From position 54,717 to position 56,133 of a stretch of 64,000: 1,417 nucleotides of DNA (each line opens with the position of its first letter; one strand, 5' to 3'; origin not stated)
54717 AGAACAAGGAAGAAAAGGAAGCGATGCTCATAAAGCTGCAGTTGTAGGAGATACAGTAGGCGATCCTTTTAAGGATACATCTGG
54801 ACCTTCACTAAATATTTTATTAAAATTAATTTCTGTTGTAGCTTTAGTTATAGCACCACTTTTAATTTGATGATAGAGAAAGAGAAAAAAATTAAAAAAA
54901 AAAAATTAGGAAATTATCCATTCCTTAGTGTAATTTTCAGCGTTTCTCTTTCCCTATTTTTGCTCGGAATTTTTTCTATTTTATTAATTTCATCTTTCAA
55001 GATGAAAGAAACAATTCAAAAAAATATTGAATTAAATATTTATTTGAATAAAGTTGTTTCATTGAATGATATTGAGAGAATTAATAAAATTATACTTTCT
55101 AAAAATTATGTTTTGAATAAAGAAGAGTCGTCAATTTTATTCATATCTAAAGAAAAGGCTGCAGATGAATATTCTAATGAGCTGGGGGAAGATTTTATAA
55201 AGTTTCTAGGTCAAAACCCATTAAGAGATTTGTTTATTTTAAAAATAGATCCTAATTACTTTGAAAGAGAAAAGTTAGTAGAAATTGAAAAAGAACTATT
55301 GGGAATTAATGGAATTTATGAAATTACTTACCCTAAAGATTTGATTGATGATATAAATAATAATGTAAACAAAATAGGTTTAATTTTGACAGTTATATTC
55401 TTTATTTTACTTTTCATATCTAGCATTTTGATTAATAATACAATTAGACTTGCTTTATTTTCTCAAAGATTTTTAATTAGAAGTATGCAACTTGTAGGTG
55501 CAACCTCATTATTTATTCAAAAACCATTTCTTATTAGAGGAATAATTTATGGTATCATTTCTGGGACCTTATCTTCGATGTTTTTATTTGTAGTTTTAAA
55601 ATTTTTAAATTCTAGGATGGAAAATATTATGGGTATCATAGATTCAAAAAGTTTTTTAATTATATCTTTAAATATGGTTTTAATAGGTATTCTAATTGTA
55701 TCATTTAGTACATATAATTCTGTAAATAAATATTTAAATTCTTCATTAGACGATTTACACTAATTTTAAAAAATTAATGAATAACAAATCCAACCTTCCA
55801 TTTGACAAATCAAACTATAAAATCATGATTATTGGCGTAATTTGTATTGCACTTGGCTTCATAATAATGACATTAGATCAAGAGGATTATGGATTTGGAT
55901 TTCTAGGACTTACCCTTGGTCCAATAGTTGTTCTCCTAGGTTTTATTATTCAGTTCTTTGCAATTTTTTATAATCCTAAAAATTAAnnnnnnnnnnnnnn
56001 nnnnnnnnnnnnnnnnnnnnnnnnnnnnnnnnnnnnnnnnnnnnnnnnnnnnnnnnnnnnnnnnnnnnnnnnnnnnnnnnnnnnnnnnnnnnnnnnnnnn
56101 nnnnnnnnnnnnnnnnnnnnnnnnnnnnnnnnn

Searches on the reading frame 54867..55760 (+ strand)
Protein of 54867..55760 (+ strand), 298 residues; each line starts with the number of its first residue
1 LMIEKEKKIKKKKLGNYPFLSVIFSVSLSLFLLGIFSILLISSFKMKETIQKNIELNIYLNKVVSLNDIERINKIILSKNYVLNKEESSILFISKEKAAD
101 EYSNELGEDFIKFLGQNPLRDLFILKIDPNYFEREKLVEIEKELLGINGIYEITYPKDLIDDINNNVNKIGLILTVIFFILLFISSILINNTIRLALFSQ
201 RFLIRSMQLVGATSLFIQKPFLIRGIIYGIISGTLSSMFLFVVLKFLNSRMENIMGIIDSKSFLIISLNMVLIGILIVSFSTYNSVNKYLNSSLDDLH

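Call 27: search_protein_families(library=pfam, proteins=[window:54867-55760:+], max_evalue=0.01)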
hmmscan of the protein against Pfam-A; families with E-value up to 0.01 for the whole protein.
window:54867-55760:+ (298 aa): 2 families
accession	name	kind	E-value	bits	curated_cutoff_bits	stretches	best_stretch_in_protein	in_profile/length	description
PF18075.7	FtsX_ECD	-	5.8e-09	36.9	23.5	1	54-153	1-96/96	FtsX extracellular domain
PF02687.27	FtsX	-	7.1e-07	29.7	25.5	1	176-288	2-118/120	FtsX-like permease C-terminal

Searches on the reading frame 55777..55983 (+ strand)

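Call 27: search_protein_families(library=pfam, proteins=[window:55777-55983:+], max_evalue=0.01)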
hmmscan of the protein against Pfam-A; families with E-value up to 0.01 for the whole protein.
window:55777-55983:+ (69 aa): 1 family
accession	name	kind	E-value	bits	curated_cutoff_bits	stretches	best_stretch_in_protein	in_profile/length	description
PF11297.13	DUF3098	-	3.9e-12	46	25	1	9-67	2-67/67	Protein of unknown function (DUF3098)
